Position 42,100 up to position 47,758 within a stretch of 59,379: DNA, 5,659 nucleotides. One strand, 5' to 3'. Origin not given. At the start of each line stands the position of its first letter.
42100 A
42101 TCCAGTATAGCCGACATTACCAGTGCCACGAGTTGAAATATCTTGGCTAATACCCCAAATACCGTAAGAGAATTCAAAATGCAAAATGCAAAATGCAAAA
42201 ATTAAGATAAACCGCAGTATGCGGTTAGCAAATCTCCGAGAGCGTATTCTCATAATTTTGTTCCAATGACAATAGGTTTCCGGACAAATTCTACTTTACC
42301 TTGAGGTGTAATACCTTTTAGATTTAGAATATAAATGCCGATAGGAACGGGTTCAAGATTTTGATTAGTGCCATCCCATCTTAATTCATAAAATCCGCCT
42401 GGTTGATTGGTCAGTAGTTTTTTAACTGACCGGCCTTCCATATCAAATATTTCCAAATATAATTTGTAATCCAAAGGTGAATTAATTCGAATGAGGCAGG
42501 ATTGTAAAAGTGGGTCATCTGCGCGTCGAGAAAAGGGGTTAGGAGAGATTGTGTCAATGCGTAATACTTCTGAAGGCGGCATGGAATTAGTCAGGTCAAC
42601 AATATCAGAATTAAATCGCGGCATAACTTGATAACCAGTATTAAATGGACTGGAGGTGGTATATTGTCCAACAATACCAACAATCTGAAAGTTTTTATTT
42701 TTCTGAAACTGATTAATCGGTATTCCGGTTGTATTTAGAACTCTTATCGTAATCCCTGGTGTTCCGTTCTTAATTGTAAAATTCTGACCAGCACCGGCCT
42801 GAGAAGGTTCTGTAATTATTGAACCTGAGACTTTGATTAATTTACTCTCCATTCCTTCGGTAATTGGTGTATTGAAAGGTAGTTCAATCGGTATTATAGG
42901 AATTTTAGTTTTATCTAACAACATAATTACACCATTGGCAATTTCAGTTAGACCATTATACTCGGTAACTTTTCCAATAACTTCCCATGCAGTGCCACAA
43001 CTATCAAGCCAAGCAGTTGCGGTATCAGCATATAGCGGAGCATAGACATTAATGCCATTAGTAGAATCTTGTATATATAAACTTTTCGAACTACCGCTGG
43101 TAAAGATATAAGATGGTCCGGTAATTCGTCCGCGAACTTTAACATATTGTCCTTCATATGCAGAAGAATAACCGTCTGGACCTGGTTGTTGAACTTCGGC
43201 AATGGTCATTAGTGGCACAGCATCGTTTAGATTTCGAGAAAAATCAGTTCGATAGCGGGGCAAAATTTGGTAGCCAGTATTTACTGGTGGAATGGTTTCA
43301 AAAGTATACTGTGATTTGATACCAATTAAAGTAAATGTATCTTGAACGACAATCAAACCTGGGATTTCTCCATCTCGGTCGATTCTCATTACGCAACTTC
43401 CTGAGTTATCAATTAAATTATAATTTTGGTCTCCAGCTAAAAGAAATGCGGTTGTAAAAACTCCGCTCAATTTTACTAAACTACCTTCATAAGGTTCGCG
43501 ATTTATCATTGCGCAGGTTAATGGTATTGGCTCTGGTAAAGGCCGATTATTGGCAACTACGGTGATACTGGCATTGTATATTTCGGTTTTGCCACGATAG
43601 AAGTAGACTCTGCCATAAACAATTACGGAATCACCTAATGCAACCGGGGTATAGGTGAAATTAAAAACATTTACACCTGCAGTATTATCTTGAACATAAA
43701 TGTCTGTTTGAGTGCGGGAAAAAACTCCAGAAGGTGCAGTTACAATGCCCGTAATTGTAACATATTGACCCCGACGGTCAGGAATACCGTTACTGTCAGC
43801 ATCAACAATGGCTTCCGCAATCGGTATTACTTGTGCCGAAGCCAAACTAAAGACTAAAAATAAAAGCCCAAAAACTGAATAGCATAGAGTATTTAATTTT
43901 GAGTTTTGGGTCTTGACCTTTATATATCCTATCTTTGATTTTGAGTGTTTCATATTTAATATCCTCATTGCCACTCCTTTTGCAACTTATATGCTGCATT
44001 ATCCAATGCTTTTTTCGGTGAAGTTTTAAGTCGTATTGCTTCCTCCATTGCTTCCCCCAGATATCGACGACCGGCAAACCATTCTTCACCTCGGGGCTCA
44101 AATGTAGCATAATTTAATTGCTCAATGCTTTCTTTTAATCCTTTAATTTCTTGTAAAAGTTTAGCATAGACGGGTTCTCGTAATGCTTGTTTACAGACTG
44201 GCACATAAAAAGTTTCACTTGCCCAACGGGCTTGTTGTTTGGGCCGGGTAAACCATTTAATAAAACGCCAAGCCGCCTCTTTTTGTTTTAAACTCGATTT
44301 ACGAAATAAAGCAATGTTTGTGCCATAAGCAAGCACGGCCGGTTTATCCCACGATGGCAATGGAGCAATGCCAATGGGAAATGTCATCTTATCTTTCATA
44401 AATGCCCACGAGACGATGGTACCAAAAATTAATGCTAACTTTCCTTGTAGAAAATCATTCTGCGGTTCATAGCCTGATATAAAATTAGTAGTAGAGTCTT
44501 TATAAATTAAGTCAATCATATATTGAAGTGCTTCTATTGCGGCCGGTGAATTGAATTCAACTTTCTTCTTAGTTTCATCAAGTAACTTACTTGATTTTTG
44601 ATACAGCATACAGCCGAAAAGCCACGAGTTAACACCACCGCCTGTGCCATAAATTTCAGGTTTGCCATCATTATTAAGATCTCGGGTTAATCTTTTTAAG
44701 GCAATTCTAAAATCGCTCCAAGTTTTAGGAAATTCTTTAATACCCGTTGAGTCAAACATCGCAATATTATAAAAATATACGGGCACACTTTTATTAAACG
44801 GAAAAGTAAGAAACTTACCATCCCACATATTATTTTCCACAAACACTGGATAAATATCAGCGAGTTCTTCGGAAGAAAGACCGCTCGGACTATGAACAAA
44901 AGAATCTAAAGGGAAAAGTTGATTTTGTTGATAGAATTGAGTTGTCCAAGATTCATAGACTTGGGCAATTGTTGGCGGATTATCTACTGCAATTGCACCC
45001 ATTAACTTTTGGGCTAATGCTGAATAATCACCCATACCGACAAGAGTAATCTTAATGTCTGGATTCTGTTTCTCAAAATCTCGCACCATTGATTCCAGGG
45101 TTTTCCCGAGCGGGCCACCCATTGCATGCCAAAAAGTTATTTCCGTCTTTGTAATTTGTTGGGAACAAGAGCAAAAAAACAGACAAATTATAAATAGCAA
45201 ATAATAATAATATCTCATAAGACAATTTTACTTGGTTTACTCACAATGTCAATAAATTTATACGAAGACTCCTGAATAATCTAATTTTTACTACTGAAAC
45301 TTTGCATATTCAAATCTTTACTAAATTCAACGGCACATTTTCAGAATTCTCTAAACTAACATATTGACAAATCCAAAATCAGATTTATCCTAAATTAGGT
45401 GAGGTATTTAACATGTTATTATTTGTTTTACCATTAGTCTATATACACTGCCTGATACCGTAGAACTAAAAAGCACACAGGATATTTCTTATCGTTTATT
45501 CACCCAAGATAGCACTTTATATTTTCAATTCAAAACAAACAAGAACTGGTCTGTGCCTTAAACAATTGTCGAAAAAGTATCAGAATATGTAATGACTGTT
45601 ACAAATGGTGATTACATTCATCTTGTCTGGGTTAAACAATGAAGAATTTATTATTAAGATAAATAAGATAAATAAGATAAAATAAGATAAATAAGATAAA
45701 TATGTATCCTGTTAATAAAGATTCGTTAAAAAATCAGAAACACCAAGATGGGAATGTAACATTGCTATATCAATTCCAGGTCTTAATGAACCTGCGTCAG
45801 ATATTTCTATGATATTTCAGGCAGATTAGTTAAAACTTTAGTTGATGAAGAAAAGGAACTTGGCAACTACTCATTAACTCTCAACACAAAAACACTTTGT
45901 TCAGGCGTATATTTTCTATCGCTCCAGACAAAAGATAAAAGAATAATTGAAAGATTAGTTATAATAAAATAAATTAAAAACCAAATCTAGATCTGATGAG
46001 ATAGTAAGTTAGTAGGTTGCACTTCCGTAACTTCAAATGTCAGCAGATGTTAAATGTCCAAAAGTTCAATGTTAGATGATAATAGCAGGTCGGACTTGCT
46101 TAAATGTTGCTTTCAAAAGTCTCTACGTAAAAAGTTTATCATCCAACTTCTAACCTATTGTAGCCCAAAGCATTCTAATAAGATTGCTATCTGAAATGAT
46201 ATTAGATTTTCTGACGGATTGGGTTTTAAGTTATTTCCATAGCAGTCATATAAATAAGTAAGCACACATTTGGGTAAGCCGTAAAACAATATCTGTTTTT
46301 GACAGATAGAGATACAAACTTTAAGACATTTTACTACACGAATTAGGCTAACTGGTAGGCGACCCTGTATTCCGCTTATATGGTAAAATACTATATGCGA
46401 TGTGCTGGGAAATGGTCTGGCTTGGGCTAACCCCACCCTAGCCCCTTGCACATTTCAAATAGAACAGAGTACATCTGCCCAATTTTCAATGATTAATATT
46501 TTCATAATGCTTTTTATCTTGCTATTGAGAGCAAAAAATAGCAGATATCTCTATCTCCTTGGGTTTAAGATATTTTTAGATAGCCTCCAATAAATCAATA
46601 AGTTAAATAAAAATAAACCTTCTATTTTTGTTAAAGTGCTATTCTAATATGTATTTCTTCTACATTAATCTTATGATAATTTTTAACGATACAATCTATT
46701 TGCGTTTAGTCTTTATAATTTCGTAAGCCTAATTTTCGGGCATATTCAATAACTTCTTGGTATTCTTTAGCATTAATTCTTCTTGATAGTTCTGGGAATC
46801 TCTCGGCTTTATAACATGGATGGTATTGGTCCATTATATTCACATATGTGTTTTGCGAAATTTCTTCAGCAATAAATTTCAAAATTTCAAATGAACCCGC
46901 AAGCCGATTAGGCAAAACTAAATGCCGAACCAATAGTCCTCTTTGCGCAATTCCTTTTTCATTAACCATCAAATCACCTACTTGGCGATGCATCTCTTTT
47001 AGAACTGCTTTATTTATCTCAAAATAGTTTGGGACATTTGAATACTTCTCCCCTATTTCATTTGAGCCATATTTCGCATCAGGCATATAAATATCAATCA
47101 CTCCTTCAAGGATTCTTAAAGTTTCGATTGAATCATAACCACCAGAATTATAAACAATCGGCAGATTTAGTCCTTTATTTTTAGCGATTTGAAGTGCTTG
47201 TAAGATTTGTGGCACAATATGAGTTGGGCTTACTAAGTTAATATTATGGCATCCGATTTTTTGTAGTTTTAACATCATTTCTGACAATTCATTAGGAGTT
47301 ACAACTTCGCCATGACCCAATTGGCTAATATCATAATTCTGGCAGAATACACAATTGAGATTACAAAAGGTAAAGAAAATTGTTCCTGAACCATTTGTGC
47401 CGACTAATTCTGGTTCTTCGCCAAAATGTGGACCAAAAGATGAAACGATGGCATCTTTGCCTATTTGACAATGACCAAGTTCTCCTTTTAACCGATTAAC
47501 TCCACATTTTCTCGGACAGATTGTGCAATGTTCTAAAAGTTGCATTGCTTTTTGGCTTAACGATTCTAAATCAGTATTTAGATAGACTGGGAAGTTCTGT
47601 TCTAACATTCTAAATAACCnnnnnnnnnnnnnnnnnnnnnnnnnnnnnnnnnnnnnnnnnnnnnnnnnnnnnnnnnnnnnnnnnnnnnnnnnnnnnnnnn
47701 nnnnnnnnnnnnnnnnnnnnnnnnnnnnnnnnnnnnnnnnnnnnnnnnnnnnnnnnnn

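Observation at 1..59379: Window-wide pattern: short tandem duplications sit precisely on gene starts, stops and gene-gene junctions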

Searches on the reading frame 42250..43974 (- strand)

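Call 84: search_protein_families(library=ncbifam, proteins=[window:42250-43974:-], max_evalue=0.01)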
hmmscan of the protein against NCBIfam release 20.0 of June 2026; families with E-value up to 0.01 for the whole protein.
window:42250-43974:- (574 aa): 2 families
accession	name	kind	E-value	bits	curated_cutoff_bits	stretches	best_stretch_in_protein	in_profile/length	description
NF033681.1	ExeM_NucH_DNase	subfamily_domain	6e-10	38.6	300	1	76-174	3-113/546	ExeM/NucH family extracellular endonuclease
NF005176.1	PRK06655.1-1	equivalog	0.0061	16.5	230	0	505-557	99-152/197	flagellar hook assembly protein FlgD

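Call 85: search_protein_families(library=pfam, proteins=[window:42250-43974:-], max_evalue=0.01)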
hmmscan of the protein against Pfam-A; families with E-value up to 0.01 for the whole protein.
window:42250-43974:- (574 aa): 3 families
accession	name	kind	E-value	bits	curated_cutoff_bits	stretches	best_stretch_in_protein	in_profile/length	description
PF13860.13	FlgD_ig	-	5.6e-06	26.7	27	1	504-553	24-74/79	FlgD Ig-like domain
PF01336.31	tRNA_anti-codon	-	7.9e-05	23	27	0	102-140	30-75/75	OB-fold nucleic acid binding domain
PF18942.5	DUF5689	-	0.00027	21.3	28.6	0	71-244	25-216/217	Family of unknown function (DUF5689)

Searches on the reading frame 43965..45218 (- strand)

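Call 85: search_protein_families(library=pfam, proteins=[window:43965-45218:-], max_evalue=0.01)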
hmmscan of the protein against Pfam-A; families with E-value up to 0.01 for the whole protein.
window:43965-45218:- (417 aa): 2 families
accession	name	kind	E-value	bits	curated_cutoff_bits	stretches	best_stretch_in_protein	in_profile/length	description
PF13416.11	SBP_bac_8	-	1.4e-36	127.2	27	1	44-353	2-273/279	Bacterial extracellular solute-binding protein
PF01547.30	SBP_bac_1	-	1.1e-35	124.5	26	1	38-330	7-307/307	Bacterial extracellular solute-binding protein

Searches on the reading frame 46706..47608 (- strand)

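Call 85: search_protein_families(library=pfam, proteins=[window:46706-47608:-], max_evalue=0.01)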
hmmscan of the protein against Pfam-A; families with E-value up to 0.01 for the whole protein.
window:46706-47608:- (300 aa): 2 families
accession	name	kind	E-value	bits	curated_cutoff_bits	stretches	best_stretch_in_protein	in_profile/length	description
PF04055.27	Radical_SAM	-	7.4e-13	49.4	29.5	1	77-208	2-138/166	Radical SAM superfamily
PF13353.11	Fer4_12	-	0.00053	20.7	22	1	76-153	9-88/137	4Fe-4S single cluster domain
